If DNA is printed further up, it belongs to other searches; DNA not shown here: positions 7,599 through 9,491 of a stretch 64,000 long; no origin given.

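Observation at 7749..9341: Orphan 530-aa protein with no recognisable catalytic or membrane motifs, immediately downstream of the phase-variable cassette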

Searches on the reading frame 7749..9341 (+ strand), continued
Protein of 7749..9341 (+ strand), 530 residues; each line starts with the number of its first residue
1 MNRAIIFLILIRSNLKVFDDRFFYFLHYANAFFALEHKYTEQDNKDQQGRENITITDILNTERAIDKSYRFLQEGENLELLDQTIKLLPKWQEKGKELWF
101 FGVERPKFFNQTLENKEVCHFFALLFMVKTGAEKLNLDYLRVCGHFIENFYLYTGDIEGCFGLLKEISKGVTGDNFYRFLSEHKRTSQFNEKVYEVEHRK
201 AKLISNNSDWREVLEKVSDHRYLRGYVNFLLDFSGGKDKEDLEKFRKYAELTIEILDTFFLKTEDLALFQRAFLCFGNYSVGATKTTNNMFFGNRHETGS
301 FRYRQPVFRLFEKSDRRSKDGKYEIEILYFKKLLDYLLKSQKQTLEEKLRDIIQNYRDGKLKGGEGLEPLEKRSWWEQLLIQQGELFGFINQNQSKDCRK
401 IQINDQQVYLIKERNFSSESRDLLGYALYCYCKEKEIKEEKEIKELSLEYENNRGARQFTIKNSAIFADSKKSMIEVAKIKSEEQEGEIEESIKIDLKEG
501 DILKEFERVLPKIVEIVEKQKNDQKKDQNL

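Call 60: search_protein_families(library=pfam, proteins=[L034:3179-5011:+, L035:3173-4999:+, L007:4196-5998:+, L003:3221-4951:+, L032:2470-4200:+], max_evalue=0.1)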
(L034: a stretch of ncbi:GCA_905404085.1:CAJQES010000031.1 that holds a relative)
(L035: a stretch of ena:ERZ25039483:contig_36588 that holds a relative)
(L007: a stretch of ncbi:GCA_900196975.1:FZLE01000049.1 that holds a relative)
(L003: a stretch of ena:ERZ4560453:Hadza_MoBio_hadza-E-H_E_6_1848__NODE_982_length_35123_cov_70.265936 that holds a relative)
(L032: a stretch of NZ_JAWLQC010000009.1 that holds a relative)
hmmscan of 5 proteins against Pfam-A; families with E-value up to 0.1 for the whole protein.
L034:3179-5011:+ (610 aa): 3 families
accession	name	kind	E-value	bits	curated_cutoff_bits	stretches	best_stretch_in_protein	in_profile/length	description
PF03235.19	GmrSD_N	-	1.4e-26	94.3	33.2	1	16-227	11-198/199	GmrSD restriction endonuclease, N-terminal domain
PF07510.16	GmrSD_C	-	0.015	15.7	23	1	516-547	77-108/138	GmrSD restriction endonucleases, C-terminal domain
PF09893.14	DUF2120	-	0.097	13.1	25.3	0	446-518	10-83/136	Uncharacterized protein conserved in archaea (DUF2120)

L035:3173-4999:+ (608 aa): 3 families
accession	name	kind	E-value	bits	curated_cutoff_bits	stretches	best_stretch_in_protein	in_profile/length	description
PF03235.19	GmrSD_N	-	6.9e-30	105.1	33.2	1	15-220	11-198/199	GmrSD restriction endonuclease, N-terminal domain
PF02195.25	ParB_N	-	0.013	16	26.3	1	23-76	16-62/95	ParB N-terminal domain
PF07510.16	GmrSD_C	-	0.06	13.7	23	0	427-543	51-109/138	GmrSD restriction endonucleases, C-terminal domain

L007:4196-5998:+ (600 aa): 4 families
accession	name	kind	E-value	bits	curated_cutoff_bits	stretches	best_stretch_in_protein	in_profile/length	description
PF03235.19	GmrSD_N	-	1e-30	107.8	33.2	1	19-199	12-199/199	GmrSD restriction endonuclease, N-terminal domain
PF07510.16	GmrSD_C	-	4.4e-06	27.1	23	1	505-549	70-116/138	GmrSD restriction endonucleases, C-terminal domain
PF05957.18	DUF883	-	0.071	13.5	25.4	0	33-57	5-29/53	DUF883 N-terminal domain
PF20104.4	DUF6494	-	0.074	13.9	24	0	582-599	6-23/68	Family of unknown function (DUF6494)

L003:3221-4951:+ (576 aa): 2 families
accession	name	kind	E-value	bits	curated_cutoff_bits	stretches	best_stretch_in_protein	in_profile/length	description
PF03235.19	GmrSD_N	-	8.5e-29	101.5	33.2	1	18-195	9-199/199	GmrSD restriction endonuclease, N-terminal domain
PF07510.16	GmrSD_C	-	0.00087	19.6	23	1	364-528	2-108/138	GmrSD restriction endonucleases, C-terminal domain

L032:2470-4200:+ (576 aa): 2 families
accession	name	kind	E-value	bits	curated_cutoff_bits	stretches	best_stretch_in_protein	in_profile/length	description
PF03235.19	GmrSD_N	-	1.5e-27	97.4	33.2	1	18-195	9-199/199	GmrSD restriction endonuclease, N-terminal domain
PF07510.16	GmrSD_C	-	0.00057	20.2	23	1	495-528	75-108/138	GmrSD restriction endonucleases, C-terminal domain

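Call 87: list_cluster_members(proteins=[P0039, P0041, P0042, P0048, P0049, P0056, P0058, P0059, P0064, P0071])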
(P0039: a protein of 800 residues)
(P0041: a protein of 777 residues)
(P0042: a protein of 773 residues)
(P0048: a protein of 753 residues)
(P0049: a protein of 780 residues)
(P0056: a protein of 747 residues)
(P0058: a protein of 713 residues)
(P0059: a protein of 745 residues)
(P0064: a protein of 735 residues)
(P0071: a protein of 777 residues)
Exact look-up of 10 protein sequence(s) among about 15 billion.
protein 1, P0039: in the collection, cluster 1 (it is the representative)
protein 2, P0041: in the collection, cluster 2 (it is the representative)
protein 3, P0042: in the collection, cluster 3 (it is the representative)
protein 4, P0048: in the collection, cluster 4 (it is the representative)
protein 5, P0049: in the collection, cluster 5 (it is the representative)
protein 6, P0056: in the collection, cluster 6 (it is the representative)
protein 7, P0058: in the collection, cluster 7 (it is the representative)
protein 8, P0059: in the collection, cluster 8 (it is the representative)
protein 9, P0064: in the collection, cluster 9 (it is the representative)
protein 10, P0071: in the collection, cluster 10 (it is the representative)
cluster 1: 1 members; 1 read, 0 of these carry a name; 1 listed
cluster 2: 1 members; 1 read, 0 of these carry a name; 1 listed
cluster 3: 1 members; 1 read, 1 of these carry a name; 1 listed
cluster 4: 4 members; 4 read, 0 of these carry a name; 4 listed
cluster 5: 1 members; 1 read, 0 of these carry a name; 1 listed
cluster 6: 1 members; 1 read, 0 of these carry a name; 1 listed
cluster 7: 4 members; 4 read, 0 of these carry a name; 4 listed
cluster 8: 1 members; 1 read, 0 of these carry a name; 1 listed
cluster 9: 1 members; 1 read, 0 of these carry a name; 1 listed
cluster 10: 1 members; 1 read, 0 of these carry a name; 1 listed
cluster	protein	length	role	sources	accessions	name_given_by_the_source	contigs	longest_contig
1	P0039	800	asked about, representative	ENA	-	-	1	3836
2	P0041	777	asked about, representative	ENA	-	-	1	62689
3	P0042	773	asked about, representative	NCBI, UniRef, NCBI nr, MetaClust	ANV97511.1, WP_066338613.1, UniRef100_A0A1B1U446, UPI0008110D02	hypothetical protein BBW65_01200 [Helicobacter enhydrae] | GmrSD restriction endonucleases N-terminal domain-containing protein n=1 Tax=Helicobacter ... | DUF262 domain-containing protein [Helicobacter enhydrae]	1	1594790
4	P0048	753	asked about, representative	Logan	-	-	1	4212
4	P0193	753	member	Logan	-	-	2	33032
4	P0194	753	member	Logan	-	-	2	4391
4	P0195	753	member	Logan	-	-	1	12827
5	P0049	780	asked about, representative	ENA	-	-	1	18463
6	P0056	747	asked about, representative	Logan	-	-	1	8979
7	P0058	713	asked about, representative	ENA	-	-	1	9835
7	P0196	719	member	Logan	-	-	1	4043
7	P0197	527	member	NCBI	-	-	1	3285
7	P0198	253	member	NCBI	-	-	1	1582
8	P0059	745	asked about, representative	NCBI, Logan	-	-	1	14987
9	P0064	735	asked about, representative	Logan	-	-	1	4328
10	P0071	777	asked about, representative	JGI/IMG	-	-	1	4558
